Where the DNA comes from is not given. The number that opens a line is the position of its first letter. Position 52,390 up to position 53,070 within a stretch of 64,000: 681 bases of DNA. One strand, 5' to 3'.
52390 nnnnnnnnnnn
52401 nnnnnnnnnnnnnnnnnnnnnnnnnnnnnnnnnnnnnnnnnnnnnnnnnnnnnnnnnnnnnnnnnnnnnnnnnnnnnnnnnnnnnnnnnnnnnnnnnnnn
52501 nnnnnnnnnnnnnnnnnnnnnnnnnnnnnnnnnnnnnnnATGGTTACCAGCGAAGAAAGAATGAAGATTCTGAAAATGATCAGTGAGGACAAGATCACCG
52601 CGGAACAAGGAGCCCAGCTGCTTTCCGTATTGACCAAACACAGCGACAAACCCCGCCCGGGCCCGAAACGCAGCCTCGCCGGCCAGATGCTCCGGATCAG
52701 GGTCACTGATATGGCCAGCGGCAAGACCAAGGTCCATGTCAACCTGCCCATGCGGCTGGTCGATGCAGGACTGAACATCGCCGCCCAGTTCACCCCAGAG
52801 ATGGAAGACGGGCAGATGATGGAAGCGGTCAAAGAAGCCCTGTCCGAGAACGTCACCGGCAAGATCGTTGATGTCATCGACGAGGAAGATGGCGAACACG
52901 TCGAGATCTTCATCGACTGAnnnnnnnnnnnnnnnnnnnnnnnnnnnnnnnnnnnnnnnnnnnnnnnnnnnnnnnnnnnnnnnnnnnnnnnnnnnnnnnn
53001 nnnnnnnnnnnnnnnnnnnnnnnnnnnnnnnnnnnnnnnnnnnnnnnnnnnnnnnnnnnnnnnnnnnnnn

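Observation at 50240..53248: Lia/Yvl/Psp-like envelope-stress module in which four consecutive genes each carry one copy of a roughly 26-aa LiaX/SHOCT-like helical motif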

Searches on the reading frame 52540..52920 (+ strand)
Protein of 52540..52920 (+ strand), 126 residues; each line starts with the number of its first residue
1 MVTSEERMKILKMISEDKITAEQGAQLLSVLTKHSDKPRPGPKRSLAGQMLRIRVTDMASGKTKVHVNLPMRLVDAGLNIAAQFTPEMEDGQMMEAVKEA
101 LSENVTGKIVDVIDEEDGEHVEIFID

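Call 3: search_protein_families(library=pfam, proteins=[window:52540-52920:+], max_evalue=1)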
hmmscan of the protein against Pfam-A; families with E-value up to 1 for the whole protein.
window:52540-52920:+ (126 aa): 3 families
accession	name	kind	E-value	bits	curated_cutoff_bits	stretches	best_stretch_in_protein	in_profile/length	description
PF22746.1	SHOCT-like_DUF2089-C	-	1.8e-09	37.3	27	1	5-31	1-27/32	SHOCT-like domain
PF02637.23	GatB_Yqey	-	0.037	14.4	27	1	2-38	40-76/148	GatB domain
PF24930.1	DUF7750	-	0.21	11.9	27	1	93-114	40-61/65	Domain of unknown function (DUF7750)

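Call 4: search_protein_families(library=ncbifam, proteins=[window:52540-52920:+], max_evalue=1)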
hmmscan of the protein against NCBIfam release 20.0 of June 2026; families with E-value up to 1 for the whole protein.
window:52540-52920:+ (126 aa): 0 families

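Call 13: find_homologous_proteins(query=window:52540-52920:+)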
Query window:52540-52920:+ (126 aa): 3241 proteins with E <= 0.001 among 3247 candidates; the best 120 are listed.
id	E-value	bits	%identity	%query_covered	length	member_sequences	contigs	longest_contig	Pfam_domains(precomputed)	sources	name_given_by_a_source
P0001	5.4e-73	260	100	100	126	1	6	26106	PF22746.2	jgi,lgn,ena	jgi:hypothetical protein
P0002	1.3e-69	249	94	100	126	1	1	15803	PF22746.2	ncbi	-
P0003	1.1e-68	246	100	94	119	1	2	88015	PF22746.2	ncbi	ncbi:MAG: SHOCT-like domain-containing protein [Anaerolineales bacterium]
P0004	6.8e-68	244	92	100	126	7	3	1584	PF22746.2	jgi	jgi:hypothetical protein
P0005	1.1e-66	240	90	100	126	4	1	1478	PF22746.2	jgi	jgi:hypothetical protein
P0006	2.6e-63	229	88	100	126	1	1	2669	PF22746.2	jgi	jgi:hypothetical protein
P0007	1.5e-60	220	85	100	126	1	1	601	PF22746.2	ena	-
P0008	2.0e-60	220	83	100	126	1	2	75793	PF22746.2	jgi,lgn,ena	-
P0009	7.2e-60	218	85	100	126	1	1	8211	PF22746.2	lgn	-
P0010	9.5e-60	218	84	100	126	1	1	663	PF22746.2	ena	-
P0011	1.6e-59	217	83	100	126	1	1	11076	PF22746.2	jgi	jgi:hypothetical protein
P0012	3.6e-59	216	83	100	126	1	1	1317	PF22746.2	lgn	-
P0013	5.1e-59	215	82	100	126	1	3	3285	PF22746.2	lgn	-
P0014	6.7e-59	215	83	100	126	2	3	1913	PF22746.2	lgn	-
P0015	1.4e-58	214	82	100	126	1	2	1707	PF22746.2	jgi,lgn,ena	jgi:phage gp16-like protein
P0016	2.8e-58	213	82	100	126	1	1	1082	PF22746.2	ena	-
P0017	4.1e-58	212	82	100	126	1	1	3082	PF22746.2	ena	-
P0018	4.9e-58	212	82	100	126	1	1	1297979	PF22746.2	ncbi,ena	-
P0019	5.8e-58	212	83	100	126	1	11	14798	PF22746.2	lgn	-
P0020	8.6e-58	211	82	100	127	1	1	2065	PF22746.2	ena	-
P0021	9.4e-58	211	82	100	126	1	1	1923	PF22746.2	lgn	-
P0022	1.2e-57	211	82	100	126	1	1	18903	PF22746.2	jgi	jgi:hypothetical protein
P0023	1.3e-57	211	80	100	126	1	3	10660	PF22746.2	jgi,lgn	jgi:hypothetical protein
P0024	1.6e-57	210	81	100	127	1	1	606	PF22746.2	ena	-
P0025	1.7e-57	210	80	100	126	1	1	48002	PF22746.2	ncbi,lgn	-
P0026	2.2e-57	210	79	100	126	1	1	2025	PF22746.2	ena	-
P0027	2.8e-57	210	80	100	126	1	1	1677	PF22746.2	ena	-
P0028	2.9e-57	210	80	100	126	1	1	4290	PF22746.2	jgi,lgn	jgi:hypothetical protein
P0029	3.9e-57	209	81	100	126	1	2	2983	PF22746.2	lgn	-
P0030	4.8e-57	209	80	100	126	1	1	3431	PF22746.2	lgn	-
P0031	6.0e-57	209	79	100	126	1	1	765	PF22746.2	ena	-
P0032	7.6e-57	208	80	100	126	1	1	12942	PF22746.2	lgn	-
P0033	7.7e-57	208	82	100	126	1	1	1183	PF22746.2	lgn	-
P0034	1.0e-56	208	82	100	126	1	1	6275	PF22746.2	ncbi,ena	-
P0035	1.2e-56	208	82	100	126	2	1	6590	PF22746.2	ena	-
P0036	1.8e-56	207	79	100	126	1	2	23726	PF22746.2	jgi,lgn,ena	jgi:hypothetical protein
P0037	2.8e-56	207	80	100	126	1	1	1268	PF22746.2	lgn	-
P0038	3.6e-56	206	79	100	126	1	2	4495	PF22746.2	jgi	jgi:hypothetical protein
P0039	6.7e-56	205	80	100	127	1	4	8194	PF22746.2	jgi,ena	-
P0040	6.9e-56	205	78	100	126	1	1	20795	PF22746.2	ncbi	-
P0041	7.5e-56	205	80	100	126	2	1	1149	PF22746.2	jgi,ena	jgi:hypothetical protein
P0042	7.8e-56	205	79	100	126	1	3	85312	PF22746.2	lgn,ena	-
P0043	9.0e-56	205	79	100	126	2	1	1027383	PF22746.2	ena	-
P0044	1.3e-55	204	77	100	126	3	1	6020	PF22746.2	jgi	jgi:hypothetical protein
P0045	1.3e-55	204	79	100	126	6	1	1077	PF22746.2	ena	-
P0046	1.7e-55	204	79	100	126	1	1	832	PF22746.2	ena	-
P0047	2.0e-55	204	79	100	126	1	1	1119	PF22746.2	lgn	-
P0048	2.4e-55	204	77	100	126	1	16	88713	PF22746.2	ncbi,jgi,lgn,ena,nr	ncbi:MAG TPA: hypothetical protein ENG59_00480 [Chloroflexi bacterium]|nr:MAG: hypothetical protein 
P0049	2.9e-55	203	79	100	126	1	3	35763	PF22746.2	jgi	-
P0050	3.1e-55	203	77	100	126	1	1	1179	PF22746.2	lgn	-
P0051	3.2e-55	203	79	100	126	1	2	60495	PF22746.2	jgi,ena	jgi:hypothetical protein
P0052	3.7e-55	203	79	100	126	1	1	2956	PF22746.2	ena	-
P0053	4.8e-55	203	79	100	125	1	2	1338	PF22746.2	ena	-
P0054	5.8e-55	202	78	100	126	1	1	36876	PF22746.2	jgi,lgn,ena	-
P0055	6.6e-55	202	78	100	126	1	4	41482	PF22746.2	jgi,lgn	jgi:hypothetical protein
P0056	7.1e-55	202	78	100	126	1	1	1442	PF22746.2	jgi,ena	-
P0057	1.0e-54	201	78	100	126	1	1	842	PF22746.2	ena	-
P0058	1.1e-54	201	77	100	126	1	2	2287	PF22746.2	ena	-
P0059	1.6e-54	201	78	100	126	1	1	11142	PF22746.2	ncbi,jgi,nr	ncbi:MAG: hypothetical protein HQ574_03570 [Chloroflexi bacterium]|nr:hypothetical protein [Chlorofl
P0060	1.8e-54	201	76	100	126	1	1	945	PF22746.2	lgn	-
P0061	1.8e-54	201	77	100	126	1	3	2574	PF22746.2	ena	-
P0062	1.9e-54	201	78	100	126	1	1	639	PF22746.2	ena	-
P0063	1.9e-54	201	77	100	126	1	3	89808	PF22746.2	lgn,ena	-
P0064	2.1e-54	200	78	100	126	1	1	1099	PF22746.2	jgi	jgi:hypothetical protein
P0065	2.4e-54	200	78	100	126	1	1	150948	PF22746.2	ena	-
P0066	3.0e-54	200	77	100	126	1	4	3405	PF22746.2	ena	-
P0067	5.7e-54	199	76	100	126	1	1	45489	PF22746.2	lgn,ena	-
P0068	6.7e-54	199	76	100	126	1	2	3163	PF22746.2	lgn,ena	-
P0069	7.9e-54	199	76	100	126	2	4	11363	PF22746.2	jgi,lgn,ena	-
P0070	8.2e-54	199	76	100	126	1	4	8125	PF22746.2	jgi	-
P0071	8.6e-54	198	76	100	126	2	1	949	PF22746.2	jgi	jgi:hypothetical protein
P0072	9.3e-54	198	78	100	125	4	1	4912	PF22746.2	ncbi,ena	-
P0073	9.3e-54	198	77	100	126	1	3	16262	PF22746.2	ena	-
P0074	9.8e-54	198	76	100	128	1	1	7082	PF22746.2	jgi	jgi:hypothetical protein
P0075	1.0e-53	198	78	100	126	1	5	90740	PF22746.2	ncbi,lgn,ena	-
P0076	1.1e-53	198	77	100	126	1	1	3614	PF22746.2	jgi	jgi:hypothetical protein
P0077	1.2e-53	198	76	100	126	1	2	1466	PF22746.2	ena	-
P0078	1.3e-53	198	79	100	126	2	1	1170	PF22746.2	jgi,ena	jgi:hypothetical protein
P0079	1.3e-53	198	78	100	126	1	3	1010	PF22746.2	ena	-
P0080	1.3e-53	198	76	100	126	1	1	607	PF22746.2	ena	-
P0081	1.4e-53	198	75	100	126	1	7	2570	PF22746.2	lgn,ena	-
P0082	1.5e-53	198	79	100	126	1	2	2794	PF22746.2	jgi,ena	-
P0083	1.7e-53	198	76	100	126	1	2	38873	PF22746.2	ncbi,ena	-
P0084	1.7e-53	198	77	100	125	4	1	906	PF22746.2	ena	-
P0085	2.0e-53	197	76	100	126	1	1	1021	PF22746.2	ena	-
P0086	2.1e-53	197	76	100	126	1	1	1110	PF22746.2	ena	-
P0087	2.3e-53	197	77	100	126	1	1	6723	PF22746.2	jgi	jgi:hypothetical protein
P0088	2.4e-53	197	75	100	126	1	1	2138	PF22746.2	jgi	jgi:hypothetical protein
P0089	2.5e-53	197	75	100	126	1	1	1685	PF22746.2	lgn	-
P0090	2.6e-53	197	77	100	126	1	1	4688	PF22746.2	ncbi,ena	-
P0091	2.7e-53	197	76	100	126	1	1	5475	PF22746.2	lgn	-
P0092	2.7e-53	197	75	100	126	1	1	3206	PF22746.2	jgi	jgi:hypothetical protein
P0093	3.0e-53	197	77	100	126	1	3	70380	PF22746.2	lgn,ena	-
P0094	3.2e-53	197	76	100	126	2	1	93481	PF22746.2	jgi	-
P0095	3.6e-53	196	75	100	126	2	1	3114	PF22746.2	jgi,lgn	-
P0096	3.6e-53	196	76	100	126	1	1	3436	PF22746.2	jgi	jgi:hypothetical protein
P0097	3.8e-53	196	76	100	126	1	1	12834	PF22746.2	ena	-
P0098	3.9e-53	196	75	100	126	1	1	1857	PF22746.2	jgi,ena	jgi:predicted DNA-binding ArsR family transcriptional regulator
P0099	4.2e-53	196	77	100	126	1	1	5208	PF22746.2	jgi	jgi:polyhydroxyalkanoate synthesis regulator phasin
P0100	4.2e-53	196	77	100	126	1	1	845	PF22746.2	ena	-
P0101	4.3e-53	196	77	100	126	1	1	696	PF22746.2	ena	-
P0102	4.8e-53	196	75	100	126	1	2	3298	PF22746.2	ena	-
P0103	5.0e-53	196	76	100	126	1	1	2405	PF22746.2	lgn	-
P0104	5.1e-53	196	77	100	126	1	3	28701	PF22746.2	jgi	jgi:polyhydroxyalkanoate synthesis regulator phasin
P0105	6.1e-53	196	75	100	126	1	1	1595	PF22746.2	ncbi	ncbi:MAG: hypothetical protein WBB64_10975 [Anaerolineales bacterium]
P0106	6.5e-53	196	75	100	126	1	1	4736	PF22746.2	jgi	jgi:DUF4097 and DUF4098 domain-containing protein YvlB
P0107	7.3e-53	195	73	100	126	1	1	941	PF22746.2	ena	-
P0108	7.5e-53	195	75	100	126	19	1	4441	PF22746.2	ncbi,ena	-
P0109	8.3e-53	195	75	100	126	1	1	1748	PF22746.2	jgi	jgi:predicted DNA-binding ArsR family transcriptional regulator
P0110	8.4e-53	195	76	100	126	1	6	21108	PF22746.2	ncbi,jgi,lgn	jgi:hypothetical protein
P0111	8.6e-53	195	76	100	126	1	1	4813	PF22746.2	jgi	jgi:hypothetical protein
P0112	8.8e-53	195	75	100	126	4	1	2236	PF22746.2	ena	-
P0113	9.9e-53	195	75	100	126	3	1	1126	PF22746.2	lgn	-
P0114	1.0e-52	195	75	100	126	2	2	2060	PF22746.2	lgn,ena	-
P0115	1.1e-52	195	75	100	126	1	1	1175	PF22746.2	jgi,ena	-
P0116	1.1e-52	195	76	100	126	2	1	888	PF22746.2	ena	-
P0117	1.1e-52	195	75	100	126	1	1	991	PF22746.2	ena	-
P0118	1.2e-52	195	75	100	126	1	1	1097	PF22746.2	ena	-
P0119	1.2e-52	195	75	100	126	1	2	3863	PF22746.2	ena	-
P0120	1.4e-52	195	76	100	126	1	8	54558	PF22746.2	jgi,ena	-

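Call 14: find_encoding_contigs(protein=P0018, flank=6000, max_places=2)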
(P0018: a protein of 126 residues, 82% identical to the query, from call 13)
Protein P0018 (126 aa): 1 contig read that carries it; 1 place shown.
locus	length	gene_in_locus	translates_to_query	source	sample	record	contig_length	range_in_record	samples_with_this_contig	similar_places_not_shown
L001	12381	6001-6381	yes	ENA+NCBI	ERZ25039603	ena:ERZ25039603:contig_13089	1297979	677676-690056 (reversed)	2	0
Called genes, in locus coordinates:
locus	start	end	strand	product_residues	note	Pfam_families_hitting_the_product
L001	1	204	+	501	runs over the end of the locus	PF01476:LysM (weak), PF01551:Peptidase_M23 (weak)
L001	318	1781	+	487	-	PF01476:LysM (weak), PF01551:Peptidase_M23 (weak)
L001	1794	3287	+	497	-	PF01476:LysM (weak)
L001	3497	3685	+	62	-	-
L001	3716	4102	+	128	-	PF22747:Zn_ribbon_DUF2089, PF09862:DUF2089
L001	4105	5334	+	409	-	PF22746:SHOCT-like_DUF2089-C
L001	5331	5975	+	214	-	PF22746:SHOCT-like_DUF2089-C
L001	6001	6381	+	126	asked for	PF22746:SHOCT-like_DUF2089-C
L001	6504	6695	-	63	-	PF04024:PspC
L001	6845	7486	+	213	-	PF12844:HTH_19, PF13560:HTH_31, PF01381:HTH_3, PF13443:HTH_26 (weak), PF07883:Cupin_2, PF05899:Cupin_3 (weak)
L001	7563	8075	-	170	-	PF13686:DrsE_2, PF02635:DsrE (faint)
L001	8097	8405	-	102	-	PF04358:DsrC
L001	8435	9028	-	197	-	-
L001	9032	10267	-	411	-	PF07992:Pyr_redox_2 (weak)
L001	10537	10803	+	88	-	-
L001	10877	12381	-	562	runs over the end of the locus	PF05762:VWA_CoxE (weak), PF00092:VWA, PF10138:vWA-TerF-like (weak), PF13519:VWA_2, PF13768:VWA_3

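Call 15: find_encoding_contigs(protein=P0003, flank=6000, max_places=2)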
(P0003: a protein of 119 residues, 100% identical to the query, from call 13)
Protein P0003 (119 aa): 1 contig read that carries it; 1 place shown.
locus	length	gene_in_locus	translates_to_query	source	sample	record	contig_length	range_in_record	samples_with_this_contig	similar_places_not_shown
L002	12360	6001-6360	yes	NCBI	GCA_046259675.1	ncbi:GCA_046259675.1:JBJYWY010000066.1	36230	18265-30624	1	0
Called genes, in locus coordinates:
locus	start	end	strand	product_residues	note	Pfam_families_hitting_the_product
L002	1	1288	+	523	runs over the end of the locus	PF01551:Peptidase_M23 (weak)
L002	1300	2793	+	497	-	PF01476:LysM, PF01551:Peptidase_M23 (weak)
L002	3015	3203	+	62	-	-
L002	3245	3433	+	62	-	-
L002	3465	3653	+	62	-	-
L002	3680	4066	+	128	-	PF22747:Zn_ribbon_DUF2089, PF09862:DUF2089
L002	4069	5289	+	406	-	PF13349:DUF4097 (weak), PF22746:SHOCT-like_DUF2089-C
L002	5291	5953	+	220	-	PF22746:SHOCT-like_DUF2089-C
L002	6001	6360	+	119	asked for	PF22746:SHOCT-like_DUF2089-C (weak)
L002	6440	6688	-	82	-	PF04024:PspC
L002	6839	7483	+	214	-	PF12844:HTH_19 (weak), PF13560:HTH_31, PF01381:HTH_3, PF13443:HTH_26 (weak), PF07883:Cupin_2, PF05899:Cupin_3 (weak)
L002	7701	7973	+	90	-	-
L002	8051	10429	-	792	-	PF08487:VIT, PF00092:VWA, PF05762:VWA_CoxE, PF13519:VWA_2, PF13768:VWA_3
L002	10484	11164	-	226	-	PF04191:PEMT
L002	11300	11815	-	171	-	PF04140:ICMT (faint), PF04191:PEMT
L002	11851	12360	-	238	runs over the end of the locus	PF00702:Hydrolase, PF13419:HAD_2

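Call 17: find_related_loci(query=window:52540-52920:+, collection=genome_contigs, flank=7000)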
Query window:52540-52920:+ (126 aa) in genome_contigs; peptide patterns used: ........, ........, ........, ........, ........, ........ (x = any residue, [..] = any of these).
599 stretches matched a pattern (row limit reached: there are more); 468 encode a relative of the query (tblastn E <= 1e-3); the best 80 are kept; 80 distinct loci.
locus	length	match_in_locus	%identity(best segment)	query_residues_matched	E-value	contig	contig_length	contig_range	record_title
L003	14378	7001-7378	82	1-126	3e-67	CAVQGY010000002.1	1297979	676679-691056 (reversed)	MAG: uncultured Chloroflexia bacterium isolate MFD09964.bin.1.182 genome assembly, contig: contig_13089, whole genome sh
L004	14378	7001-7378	80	1-126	3e-66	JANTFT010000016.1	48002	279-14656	MAG: Anaerolineales bacterium isolate bin10015 c_000000000324, whole genome shotgun sequence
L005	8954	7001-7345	90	1-115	7e-66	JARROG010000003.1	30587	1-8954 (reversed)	MAG: Anaerolineales bacterium isolate Spart_144_MAG scaffold_127, whole genome shotgun sequence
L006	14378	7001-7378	79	1-126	6e-65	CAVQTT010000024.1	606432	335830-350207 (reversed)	MAG: uncultured Chloroflexia bacterium isolate MFD09964.bin.2.132 genome assembly, contig: contig_8944, whole genome sho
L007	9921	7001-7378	77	1-126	7e-64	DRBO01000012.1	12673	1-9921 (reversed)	MAG TPA_asm: Chloroflexota bacterium isolate HyVt-23 Ga0136651_10001548, whole genome shotgun sequence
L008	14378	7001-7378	76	1-126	1e-62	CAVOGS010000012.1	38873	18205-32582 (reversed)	MAG: uncultured Chloroflexia bacterium isolate MFD09964.bin.2.149 genome assembly, contig: contig_74730, whole genome sh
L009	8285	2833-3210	76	1-126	2e-62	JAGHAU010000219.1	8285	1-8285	MAG: Anaerolineales bacterium isolate AUK238 PB_MBMC_192_c_000000000188, whole genome shotgun sequence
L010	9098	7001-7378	76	1-126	6e-62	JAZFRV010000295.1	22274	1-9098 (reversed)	MAG: Anaerolineales bacterium isolate BS1bin.19 BS1bin.19_295, whole genome shotgun sequence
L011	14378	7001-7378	75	1-126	4e-61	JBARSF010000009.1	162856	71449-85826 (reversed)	MAG: Anaerolineales bacterium isolate MFD12959_ilm_asm_bin54 k127_166209, whole genome shotgun sequence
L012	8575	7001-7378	75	1-126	8e-61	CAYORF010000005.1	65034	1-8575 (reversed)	MAG TPA_asm: uncultured Anaerolineales bacterium isolate binchicken_co9_181 genome assembly, contig: NODE_98_length_6503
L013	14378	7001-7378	75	1-126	8e-61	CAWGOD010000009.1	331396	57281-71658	MAG: uncultured Chloroflexia bacterium isolate MFD03804.bin.3.292 genome assembly, contig: contig_36604, whole genome sh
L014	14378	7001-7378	75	1-126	5e-61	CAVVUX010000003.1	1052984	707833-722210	MAG: uncultured Chloroflexia bacterium isolate MFD03551.bin.2.8 genome assembly, contig: contig_23304, whole genome shot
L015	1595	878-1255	75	1-126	3e-63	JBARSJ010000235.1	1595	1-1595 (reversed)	MAG: Anaerolineales bacterium isolate MFD12959_ilm_asm_bin38 k127_149730, whole genome shotgun sequence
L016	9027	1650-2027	75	1-126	8e-60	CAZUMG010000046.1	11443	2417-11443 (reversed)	MAG TPA_asm: uncultured Anaerolineales bacterium isolate binchicken_co151_479 genome assembly, contig: NODE_8593_length_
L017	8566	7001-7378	75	1-126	1e-60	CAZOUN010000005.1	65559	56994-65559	MAG TPA_asm: uncultured Anaerolineales bacterium isolate binchicken_co181_55 genome assembly, contig: NODE_426_length_65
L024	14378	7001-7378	62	1-126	4e-49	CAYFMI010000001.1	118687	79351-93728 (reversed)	MAG TPA_asm: uncultured Anaerolineales bacterium isolate ERP019367_co2_135 genome assembly, contig: NODE_174_length_1186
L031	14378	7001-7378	59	1-126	4e-47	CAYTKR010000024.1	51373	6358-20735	MAG TPA_asm: uncultured Anaerolineales bacterium isolate SRP167671_co2_274 genome assembly, contig: NODE_830_length_5137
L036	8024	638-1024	61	1-126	3e-45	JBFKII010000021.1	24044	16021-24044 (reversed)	MAG: Anaerolineales bacterium isolate Mix_sand21.2022.07.G.30 k141_279347_length_24044_cov_14.2035, whole genome shotgun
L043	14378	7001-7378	57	1-126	5e-42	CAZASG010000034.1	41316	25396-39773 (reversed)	MAG TPA_asm: uncultured Anaerolineaceae bacterium isolate SRP167671_co2_272 genome assembly, contig: NODE_1194_length_41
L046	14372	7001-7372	59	1-126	2e-41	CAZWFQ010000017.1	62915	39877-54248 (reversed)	MAG TPA_asm: uncultured Anaerolineaceae bacterium isolate SRP192927_co7_404 genome assembly, contig: NODE_594_length_629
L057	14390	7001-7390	56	1-126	5e-40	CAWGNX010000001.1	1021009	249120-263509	MAG: uncultured Chloroflexia bacterium isolate MFD09779.bin.1.231 genome assembly, contig: contig_27043, whole genome sh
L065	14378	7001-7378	57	1-126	1e-39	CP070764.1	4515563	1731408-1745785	MAG: Chloroflexota bacterium isolate bin26 chromosome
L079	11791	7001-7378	55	1-126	1e-38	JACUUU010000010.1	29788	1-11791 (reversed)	MAG: Anaerolineales bacterium isolate Kmv39 NODE_709_length_29788_cov_6.462819, whole genome shotgun sequence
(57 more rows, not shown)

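Call 22: search_protein_representatives(protein=window:52540-52920:+)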
Query: 126 residues. Proteins with E-value up to 0.001 (for the whole library): 1088; up to 1e-10: 412; up to 1e-30: 1. The best 150 are listed.
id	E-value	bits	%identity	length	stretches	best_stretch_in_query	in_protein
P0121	1.4e-31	125.4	59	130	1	2-126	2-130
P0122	2.1e-30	121.6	44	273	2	1-125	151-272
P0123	1.3e-29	119.0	55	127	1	1-126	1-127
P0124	1.7e-29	118.6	53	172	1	1-126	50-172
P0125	3.1e-29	117.8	51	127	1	1-126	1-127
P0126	5.1e-29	117.1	49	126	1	1-126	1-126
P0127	4.8e-28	114.0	45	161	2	5-126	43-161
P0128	1.2e-27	112.7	49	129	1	1-126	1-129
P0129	1.6e-27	112.3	44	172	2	3-126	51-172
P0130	1.9e-27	112.0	52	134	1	1-126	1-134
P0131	5.6e-27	110.5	49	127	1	1-126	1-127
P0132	8.4e-27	109.9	50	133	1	2-126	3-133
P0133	1.6e-26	109.1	57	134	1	4-126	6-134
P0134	4.5e-25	104.4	47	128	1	1-126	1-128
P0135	4.7e-25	104.3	54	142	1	3-126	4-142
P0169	1.9e-21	92.7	39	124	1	1-125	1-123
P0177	8.3e-21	90.7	39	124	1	3-125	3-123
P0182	1.5e-20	89.8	46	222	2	46-126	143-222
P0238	1.7e-17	80.0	34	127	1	4-125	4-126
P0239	1.8e-17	79.9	36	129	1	3-126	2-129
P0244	3.4e-17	79.0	36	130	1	1-126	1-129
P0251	6.1e-17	78.2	35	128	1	1-126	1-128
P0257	8.0e-17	77.8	35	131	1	3-125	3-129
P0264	1.3e-16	77.1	42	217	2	36-123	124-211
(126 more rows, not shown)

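Call 25: list_cluster_members(proteins=[P0238, P0251, P0257, P0244, P0239, P0169, P0177, P0122, P0264, P0182])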
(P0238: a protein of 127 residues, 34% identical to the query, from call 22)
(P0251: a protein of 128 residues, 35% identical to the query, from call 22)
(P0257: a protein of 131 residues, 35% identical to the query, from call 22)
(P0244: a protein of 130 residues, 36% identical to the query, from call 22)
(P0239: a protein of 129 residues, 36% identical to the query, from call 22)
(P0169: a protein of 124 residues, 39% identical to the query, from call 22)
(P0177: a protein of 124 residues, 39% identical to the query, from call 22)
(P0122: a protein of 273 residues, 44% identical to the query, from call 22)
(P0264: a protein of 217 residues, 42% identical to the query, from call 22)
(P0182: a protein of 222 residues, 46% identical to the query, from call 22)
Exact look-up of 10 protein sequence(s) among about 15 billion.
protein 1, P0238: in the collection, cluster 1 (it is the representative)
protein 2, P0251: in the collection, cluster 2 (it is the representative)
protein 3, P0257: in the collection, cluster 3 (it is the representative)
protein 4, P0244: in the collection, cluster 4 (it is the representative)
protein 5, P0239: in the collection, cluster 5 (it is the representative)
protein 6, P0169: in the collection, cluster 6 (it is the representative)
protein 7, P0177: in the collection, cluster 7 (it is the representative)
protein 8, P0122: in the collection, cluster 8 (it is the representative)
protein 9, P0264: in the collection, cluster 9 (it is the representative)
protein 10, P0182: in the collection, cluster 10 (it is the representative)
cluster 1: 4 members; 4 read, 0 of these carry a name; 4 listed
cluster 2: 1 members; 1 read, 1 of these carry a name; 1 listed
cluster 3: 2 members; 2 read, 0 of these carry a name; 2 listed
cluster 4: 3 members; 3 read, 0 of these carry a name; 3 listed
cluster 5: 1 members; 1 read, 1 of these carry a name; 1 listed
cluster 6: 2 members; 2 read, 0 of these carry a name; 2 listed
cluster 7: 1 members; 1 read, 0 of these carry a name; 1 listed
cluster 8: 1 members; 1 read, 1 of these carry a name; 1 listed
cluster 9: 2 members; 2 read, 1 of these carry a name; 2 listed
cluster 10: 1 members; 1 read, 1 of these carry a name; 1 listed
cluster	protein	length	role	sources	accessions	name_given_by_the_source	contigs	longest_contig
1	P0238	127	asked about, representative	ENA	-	-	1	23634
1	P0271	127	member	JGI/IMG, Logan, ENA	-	-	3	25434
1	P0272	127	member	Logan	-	-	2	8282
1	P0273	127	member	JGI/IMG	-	-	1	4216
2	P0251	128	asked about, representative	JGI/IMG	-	hypothetical protein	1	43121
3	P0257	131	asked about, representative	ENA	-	-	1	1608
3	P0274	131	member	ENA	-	-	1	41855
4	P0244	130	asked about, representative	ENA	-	-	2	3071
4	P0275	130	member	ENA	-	-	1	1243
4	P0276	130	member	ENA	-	-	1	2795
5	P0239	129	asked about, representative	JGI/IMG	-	hypothetical protein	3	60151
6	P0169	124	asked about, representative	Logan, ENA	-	-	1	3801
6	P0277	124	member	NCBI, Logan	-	-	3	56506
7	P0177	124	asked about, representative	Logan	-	-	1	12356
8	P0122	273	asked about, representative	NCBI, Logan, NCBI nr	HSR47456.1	MAG TPA: hypothetical protein VLL77_05655 [Anaerolineales bacterium] | hypothetical protein [Anaerolineales bacterium]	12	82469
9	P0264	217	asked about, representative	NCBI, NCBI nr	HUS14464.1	MAG TPA: hypothetical protein VM536_05520 [Chloroflexia bacterium] | hypothetical protein [Chloroflexia bacterium]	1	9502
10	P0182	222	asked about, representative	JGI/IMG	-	hypothetical protein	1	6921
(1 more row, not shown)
